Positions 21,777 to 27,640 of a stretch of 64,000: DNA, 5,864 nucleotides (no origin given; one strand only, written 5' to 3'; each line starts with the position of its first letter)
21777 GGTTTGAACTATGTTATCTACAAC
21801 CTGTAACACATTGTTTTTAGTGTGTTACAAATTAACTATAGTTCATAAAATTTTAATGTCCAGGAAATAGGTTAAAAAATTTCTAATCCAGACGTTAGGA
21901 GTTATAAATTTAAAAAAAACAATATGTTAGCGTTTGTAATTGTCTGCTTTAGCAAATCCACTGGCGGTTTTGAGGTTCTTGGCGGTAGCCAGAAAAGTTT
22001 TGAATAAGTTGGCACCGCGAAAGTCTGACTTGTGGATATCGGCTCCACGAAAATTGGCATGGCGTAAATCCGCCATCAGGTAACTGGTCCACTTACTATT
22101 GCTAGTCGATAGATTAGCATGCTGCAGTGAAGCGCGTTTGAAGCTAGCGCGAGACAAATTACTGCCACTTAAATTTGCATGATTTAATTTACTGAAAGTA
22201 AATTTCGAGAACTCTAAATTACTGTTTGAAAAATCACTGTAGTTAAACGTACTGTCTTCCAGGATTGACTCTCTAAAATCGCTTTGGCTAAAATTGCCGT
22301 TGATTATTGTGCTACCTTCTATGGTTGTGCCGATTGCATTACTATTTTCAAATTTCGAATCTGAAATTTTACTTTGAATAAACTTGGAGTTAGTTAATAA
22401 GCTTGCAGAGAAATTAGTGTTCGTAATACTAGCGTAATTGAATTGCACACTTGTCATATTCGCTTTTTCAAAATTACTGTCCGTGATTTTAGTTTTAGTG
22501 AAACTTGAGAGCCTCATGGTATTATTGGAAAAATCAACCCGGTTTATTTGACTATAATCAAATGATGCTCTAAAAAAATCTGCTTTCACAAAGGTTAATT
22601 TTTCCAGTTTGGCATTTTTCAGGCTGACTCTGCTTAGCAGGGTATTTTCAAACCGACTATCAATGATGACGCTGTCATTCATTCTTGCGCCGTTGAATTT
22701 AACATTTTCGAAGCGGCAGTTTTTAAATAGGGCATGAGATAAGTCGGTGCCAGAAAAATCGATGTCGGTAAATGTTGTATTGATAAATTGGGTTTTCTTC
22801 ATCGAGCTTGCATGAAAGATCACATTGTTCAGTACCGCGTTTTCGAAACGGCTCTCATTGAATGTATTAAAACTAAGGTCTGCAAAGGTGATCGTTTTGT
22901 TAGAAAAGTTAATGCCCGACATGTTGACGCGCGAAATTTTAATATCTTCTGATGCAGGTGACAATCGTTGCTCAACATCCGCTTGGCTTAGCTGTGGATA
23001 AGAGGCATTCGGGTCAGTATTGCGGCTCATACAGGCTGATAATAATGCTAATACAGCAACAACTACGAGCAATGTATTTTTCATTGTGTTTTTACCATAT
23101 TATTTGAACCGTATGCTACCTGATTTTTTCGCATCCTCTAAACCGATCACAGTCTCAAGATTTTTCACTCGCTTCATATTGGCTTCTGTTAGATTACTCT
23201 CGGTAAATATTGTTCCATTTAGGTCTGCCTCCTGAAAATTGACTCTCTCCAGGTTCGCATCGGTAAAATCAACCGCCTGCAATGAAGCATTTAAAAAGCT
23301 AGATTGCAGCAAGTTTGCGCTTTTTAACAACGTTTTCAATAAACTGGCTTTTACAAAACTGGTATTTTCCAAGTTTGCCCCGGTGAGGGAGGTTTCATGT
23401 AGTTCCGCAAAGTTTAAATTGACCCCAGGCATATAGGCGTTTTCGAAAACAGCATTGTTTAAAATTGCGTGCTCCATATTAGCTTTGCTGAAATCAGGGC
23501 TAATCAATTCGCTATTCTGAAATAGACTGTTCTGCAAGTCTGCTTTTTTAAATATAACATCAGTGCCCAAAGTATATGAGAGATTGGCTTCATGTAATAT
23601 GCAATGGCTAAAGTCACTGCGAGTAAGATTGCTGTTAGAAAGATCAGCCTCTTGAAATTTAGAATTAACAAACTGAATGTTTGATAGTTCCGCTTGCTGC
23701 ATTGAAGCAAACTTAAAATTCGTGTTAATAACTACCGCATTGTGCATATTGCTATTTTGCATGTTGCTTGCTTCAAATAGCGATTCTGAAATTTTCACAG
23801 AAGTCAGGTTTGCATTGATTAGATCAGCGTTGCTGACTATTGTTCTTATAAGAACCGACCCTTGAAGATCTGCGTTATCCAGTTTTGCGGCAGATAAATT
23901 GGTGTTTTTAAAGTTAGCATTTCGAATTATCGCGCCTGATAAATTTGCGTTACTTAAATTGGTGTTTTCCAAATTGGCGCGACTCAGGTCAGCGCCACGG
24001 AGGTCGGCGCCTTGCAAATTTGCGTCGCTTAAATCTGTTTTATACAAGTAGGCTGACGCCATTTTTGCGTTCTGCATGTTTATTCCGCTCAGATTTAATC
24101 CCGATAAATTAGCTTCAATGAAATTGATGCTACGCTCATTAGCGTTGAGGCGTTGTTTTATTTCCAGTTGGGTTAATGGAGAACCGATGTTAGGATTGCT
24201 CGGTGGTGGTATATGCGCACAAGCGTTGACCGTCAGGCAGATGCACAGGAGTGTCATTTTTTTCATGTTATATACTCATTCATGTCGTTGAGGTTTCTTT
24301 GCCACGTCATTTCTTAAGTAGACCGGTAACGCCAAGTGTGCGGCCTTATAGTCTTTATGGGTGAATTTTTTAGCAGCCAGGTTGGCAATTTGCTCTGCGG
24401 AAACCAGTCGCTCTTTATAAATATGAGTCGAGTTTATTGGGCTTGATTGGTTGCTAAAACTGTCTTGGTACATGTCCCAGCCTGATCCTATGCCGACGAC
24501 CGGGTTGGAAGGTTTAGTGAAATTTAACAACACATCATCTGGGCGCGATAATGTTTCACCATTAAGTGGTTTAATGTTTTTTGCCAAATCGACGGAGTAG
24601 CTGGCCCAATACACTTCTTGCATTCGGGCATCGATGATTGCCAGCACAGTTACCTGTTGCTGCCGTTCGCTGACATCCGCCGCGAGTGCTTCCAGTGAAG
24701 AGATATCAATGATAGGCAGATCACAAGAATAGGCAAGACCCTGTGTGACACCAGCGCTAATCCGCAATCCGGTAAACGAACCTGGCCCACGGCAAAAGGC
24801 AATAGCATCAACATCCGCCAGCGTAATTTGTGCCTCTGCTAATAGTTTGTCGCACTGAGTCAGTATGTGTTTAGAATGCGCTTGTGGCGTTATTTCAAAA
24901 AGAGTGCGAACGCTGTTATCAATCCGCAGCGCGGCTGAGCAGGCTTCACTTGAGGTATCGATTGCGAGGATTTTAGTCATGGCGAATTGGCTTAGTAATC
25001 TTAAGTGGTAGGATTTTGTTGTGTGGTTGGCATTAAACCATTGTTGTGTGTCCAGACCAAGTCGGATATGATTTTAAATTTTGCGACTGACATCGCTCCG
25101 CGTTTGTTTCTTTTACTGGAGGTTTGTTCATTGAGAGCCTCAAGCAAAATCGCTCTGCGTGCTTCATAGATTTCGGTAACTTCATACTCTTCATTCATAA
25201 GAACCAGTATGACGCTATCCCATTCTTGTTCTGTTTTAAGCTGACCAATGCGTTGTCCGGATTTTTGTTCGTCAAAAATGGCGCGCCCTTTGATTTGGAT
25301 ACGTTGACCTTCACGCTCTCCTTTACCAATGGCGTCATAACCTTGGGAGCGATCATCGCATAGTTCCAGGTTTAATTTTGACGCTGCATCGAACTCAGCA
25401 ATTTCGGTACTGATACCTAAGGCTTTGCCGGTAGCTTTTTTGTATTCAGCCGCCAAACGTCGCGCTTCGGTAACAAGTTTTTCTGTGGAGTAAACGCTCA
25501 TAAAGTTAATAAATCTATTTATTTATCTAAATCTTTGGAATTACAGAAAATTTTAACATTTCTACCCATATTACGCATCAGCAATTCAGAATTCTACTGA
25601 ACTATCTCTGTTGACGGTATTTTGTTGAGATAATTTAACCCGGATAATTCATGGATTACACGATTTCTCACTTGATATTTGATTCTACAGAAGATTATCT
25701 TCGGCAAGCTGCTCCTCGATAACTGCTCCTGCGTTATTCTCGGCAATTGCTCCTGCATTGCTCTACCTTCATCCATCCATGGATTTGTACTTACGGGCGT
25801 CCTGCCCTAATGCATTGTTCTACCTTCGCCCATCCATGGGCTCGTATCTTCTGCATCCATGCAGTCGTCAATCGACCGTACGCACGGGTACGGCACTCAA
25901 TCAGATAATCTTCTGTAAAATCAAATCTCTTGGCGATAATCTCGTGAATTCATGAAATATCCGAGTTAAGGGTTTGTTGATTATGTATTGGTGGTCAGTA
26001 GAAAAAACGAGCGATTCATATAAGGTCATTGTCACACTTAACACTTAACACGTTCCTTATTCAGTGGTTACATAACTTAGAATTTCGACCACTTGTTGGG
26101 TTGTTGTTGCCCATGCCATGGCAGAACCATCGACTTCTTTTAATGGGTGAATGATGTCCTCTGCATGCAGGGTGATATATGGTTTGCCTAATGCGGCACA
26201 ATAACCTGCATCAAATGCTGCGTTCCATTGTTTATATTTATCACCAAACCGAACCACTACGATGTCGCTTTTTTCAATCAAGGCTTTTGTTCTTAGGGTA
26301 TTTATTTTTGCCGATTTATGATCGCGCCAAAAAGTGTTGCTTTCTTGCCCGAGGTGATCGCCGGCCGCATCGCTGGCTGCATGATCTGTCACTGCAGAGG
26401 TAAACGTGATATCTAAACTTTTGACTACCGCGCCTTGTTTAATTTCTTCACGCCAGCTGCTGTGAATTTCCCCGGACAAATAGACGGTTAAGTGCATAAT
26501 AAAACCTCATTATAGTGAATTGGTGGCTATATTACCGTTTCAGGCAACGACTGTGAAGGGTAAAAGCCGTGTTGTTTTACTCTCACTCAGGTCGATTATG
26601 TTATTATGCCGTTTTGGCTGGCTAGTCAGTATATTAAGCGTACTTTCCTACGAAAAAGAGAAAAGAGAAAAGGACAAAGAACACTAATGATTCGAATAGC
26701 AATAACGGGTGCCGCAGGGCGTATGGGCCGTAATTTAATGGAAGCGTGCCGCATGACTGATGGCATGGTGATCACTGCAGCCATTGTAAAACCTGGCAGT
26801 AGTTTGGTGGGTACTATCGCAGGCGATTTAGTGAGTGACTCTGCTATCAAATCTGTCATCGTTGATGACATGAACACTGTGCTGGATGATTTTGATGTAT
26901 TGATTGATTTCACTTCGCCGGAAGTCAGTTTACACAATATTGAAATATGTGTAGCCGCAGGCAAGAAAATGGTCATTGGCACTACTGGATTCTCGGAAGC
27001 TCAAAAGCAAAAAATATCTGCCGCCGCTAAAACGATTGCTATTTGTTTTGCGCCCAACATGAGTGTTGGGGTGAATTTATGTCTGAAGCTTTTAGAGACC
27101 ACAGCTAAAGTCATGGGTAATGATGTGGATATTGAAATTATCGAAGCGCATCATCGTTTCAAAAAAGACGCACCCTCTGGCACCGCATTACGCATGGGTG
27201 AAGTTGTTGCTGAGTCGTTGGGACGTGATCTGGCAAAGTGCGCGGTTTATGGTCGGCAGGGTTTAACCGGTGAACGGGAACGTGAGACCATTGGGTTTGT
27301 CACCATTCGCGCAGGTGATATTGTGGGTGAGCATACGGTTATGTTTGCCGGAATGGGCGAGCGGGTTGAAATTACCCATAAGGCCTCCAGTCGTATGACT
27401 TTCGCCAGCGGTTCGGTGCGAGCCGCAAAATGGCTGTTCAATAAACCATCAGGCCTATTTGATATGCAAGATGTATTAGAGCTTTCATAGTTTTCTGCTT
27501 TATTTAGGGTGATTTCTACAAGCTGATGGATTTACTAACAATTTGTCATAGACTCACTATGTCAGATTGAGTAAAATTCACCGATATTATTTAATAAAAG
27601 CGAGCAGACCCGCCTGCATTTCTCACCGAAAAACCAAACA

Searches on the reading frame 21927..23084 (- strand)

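Call 73: search_protein_families(library=pfam, proteins=[window:21927-23084:-], max_evalue=0.001)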
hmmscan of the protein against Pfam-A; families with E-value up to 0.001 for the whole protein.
window:21927-23084:- (385 aa): 5 families
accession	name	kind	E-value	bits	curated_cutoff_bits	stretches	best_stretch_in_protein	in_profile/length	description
PF00805.28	Pentapeptide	-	5.1e-45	151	20.2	7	294-328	2-36/40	Pentapeptide repeats (8 copies)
PF13599.13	Pentapeptide_4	-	1.8e-36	124.5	38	5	261-325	14-78/78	Pentapeptide repeat region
PF13576.12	Pentapeptide_3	-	1.2e-26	93.1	27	2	100-137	1-40/48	Pentapeptide repeats (9 copies)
PF25296.1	Decapeptide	-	6.9e-10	39.1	45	0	285-346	12-73/74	Decapeptide repeat region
PF23894.2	LD_SV2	-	1.2e-09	38.8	29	1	96-165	23-92/92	SV2A/B/C luminal domain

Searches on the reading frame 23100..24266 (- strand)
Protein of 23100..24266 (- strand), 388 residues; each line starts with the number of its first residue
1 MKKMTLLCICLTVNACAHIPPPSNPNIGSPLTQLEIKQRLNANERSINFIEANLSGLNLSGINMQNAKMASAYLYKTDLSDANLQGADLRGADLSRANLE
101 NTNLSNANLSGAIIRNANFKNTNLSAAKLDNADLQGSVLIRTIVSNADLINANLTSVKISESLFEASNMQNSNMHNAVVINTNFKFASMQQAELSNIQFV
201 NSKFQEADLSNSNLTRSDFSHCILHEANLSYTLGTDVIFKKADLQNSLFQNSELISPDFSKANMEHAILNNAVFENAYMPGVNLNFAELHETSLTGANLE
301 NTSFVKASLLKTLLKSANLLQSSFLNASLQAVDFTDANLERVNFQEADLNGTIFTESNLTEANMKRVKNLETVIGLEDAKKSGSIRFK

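Call 73: search_protein_families(library=pfam, proteins=[window:23100-24266:-], max_evalue=0.001)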
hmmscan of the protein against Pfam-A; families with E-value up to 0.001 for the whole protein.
window:23100-24266:- (388 aa): 6 families
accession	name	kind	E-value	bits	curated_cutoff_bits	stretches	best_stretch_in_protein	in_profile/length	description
PF00805.28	Pentapeptide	-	3.6e-67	221.8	20.2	9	82-121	1-40/40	Pentapeptide repeats (8 copies)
PF13599.13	Pentapeptide_4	-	8.3e-40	135.2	38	5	298-364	2-68/78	Pentapeptide repeat region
PF13576.12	Pentapeptide_3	-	3.2e-30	104.5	27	3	80-122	2-47/48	Pentapeptide repeats (9 copies)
PF23894.2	LD_SV2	-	2.6e-10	40.9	29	0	175-265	4-88/92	SV2A/B/C luminal domain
PF25296.1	Decapeptide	-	8e-08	32.5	45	0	318-361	26-69/74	Decapeptide repeat region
PF19013.6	DUF5742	-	0.00075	19.4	27.7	0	5-178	24-185/260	Family of unknown function (DUF5742)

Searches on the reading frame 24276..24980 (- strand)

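Call 74: search_protein_families(library=pfam, proteins=[window:24276-24980:-], max_evalue=0.001)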
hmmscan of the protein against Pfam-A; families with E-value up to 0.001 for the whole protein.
window:24276-24980:- (234 aa): 1 family
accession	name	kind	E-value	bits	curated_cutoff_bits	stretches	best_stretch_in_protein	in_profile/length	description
PF00814.31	TsaD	-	5.2e-30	105.5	24.8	1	29-227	23-260/264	tRNA N6-adenosine threonylcarbamoyltransferase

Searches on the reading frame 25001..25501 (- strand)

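Call 74: search_protein_families(library=pfam, proteins=[window:25001-25501:-], max_evalue=0.001)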
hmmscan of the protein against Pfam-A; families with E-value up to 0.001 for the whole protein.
window:25001-25501:- (166 aa): 1 family
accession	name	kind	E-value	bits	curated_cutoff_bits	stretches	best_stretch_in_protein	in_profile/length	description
PF22522.2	DUF6998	-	3.6e-09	37.1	27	1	33-149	28-130/136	Family of unknown function (DUF6998)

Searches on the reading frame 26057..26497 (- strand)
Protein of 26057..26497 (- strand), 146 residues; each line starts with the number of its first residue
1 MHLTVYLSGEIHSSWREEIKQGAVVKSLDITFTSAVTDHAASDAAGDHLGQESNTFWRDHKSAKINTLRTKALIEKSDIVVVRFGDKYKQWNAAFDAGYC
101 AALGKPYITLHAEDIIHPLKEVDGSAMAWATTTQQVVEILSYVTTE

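Call 74: search_protein_families(library=pfam, proteins=[window:26057-26497:-], max_evalue=0.001)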
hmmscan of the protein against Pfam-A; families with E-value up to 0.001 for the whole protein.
window:26057-26497:- (146 aa): 2 families
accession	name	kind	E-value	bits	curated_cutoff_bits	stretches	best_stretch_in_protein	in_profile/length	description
PF11071.14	Nuc_deoxyri_tr3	-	2.1e-63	213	23.2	1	6-143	1-139/140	Nucleoside 2-deoxyribosyltransferase YtoQ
PF15891.11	Nuc_deoxyri_tr2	-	0.00048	20.9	30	0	4-111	3-102/105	Nucleoside 2-deoxyribosyltransferase like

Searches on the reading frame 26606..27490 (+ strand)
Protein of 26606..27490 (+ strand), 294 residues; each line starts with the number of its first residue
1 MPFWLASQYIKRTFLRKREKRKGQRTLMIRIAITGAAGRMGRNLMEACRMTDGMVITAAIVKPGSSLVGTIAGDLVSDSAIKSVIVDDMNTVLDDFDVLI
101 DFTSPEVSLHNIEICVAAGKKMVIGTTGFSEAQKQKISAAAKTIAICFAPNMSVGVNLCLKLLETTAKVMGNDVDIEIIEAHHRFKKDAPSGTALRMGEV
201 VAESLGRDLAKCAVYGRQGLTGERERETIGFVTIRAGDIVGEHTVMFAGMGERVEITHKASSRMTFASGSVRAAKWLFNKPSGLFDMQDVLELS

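Call 74: search_protein_families(library=pfam, proteins=[window:26606-27490:+], max_evalue=0.001)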
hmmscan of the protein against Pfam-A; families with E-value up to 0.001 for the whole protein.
window:26606-27490:+ (294 aa): 2 families
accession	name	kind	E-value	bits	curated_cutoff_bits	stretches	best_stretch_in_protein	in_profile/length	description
PF05173.19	DapB_C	-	7.9e-45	152.3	27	1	155-291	1-121/121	Dihydrodipicolinate reductase, C-terminus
PF01113.26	DapB_N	-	1.4e-37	129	25.6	1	29-152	1-124/124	Dihydrodipicolinate reductase, N-terminus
